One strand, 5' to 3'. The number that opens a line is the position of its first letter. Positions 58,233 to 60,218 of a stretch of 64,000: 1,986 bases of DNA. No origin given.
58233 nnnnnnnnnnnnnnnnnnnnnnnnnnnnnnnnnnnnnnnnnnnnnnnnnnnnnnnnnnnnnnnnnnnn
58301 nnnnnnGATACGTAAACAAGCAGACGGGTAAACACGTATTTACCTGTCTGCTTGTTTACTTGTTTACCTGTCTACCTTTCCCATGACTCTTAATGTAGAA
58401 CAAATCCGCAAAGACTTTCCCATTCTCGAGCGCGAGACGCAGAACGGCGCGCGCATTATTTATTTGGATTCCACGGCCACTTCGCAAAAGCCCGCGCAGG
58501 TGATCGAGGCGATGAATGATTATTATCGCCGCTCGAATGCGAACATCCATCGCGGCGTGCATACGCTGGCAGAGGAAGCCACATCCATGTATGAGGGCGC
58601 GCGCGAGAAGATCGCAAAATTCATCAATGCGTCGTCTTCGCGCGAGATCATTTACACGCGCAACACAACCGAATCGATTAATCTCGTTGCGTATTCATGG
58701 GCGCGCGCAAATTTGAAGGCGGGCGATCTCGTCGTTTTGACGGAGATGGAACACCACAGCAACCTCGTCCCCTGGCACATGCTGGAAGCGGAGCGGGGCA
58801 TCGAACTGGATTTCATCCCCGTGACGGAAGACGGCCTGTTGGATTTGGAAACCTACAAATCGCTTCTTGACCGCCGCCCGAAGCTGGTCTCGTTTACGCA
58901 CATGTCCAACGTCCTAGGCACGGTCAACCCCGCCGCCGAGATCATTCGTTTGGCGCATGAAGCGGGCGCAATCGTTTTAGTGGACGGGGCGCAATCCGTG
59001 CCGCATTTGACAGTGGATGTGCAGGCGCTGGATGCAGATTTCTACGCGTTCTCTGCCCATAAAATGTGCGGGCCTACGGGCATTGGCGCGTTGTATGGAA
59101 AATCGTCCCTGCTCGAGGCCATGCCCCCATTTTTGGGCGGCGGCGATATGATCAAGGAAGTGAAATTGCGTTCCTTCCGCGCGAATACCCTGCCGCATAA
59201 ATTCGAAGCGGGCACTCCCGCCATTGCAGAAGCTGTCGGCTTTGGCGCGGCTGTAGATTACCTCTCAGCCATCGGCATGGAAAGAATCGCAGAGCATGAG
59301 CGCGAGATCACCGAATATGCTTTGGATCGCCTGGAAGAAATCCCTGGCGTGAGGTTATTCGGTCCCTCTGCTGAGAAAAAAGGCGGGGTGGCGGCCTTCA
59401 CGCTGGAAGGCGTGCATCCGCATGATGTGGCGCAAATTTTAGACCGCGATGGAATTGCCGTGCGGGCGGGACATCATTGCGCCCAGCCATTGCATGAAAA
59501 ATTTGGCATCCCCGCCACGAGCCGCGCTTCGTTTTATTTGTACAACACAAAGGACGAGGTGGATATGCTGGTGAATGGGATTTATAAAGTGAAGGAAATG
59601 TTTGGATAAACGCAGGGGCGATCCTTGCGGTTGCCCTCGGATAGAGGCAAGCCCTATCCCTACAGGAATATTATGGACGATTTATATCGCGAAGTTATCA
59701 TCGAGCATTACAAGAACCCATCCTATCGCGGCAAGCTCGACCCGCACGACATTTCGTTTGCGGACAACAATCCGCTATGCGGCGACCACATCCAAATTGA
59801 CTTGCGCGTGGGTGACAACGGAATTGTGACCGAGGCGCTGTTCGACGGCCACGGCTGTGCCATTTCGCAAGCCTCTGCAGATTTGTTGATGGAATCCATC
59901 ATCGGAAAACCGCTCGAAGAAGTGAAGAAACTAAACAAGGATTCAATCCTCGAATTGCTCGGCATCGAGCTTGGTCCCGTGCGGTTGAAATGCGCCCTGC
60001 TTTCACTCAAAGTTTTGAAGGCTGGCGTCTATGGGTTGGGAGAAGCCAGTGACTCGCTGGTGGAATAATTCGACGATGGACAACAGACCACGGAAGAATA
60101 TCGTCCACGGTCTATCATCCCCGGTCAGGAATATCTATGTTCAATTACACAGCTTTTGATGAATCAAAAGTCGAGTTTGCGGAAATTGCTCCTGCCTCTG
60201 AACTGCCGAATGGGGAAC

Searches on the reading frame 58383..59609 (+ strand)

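Call 62: search_protein_families(library=pfam, proteins=[window:58383-59609:+], max_evalue=0.00001)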
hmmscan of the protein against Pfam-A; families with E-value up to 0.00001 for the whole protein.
window:58383-59609:+ (408 aa): 1 family
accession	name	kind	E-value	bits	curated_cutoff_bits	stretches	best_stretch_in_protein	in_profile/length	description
PF00266.25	Aminotran_5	-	3.4e-157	523.6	21.5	1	26-396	1-371/371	Aminotransferase class-V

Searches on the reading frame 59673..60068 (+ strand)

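Call 8: search_protein_families(library=ncbifam, proteins=[window:59673-60068:+])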
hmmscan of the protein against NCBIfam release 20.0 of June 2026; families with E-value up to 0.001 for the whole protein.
window:59673-60068:+ (131 aa): 4 families
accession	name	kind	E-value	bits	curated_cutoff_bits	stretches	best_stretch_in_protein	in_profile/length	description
TIGR01994.1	SUF_scaf_2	equivalog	1.5e-31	109.3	92.5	1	2-89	2-88/137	Fe-S cluster assembly sulfur transfer protein SufU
TIGR01999.1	iscU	equivalog_domain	8e-20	71.2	192.4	1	5-119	1-116/124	Fe-S cluster assembly scaffold IscU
TIGR03419.1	NifU_clost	equivalog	6.6e-17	62.1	187.9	1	5-118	1-112/121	Fe-S cluster assembly scaffold protein NifU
TIGR02000.1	NifU_proper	equivalog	7.2e-11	42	273.3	1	5-120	4-119/290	Fe-S cluster assembly protein NifU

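Call 9: search_protein_families(library=pfam, proteins=[window:59673-60068:+])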
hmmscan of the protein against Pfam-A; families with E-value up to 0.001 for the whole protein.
window:59673-60068:+ (131 aa): 1 family
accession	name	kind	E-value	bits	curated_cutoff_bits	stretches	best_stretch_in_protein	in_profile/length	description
PF01592.21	NifU_N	-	1.2e-27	97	22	1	5-120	2-118/127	NifU-like N terminal domain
